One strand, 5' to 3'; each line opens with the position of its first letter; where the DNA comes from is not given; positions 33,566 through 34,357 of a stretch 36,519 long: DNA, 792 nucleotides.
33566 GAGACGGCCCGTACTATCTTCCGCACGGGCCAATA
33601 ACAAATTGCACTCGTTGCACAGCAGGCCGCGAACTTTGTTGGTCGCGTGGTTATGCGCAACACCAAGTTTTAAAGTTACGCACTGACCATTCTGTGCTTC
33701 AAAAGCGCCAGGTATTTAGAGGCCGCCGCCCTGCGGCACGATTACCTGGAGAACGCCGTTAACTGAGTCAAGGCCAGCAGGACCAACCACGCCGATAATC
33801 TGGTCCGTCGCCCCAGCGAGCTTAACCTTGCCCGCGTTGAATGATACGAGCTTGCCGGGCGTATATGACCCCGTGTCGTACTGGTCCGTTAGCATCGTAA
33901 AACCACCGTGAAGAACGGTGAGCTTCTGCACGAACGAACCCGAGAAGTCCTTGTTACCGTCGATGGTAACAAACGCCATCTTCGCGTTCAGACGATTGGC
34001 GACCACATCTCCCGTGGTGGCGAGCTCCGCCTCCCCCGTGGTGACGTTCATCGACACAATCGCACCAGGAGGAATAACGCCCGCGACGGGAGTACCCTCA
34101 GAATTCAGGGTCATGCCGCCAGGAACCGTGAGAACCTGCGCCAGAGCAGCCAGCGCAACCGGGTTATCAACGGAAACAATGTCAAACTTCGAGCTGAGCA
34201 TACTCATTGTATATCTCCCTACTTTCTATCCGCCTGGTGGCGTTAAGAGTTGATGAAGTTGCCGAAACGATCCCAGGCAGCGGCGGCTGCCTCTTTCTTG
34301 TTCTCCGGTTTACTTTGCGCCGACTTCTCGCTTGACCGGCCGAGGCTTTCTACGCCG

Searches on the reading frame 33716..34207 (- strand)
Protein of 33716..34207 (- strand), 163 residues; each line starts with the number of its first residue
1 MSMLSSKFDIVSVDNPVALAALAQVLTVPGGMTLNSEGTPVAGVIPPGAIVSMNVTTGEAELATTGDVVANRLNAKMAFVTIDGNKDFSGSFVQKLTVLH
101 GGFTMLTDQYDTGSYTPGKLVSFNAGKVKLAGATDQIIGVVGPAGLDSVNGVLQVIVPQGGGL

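Call 106: find_encoding_contigs(protein=window:33716-34207:-, flank=10000, max_places=2)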
Protein window:33716-34207:- (163 aa): 2 contigs read that carry it; 2 places shown.
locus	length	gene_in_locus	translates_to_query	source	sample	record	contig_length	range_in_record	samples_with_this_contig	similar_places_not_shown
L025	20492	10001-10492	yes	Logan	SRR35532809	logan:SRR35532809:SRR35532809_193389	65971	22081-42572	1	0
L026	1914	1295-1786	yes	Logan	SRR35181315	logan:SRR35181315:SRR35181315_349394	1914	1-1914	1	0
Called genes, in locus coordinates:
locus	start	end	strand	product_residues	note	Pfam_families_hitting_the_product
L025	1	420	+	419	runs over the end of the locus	-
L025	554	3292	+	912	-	-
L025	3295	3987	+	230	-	-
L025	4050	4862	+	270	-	-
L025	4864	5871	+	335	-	-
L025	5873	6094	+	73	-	-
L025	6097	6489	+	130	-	-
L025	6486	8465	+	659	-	-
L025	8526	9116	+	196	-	-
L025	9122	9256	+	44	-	-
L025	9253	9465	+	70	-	-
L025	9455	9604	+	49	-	-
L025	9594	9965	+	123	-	-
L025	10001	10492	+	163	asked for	-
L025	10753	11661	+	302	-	-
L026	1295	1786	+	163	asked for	-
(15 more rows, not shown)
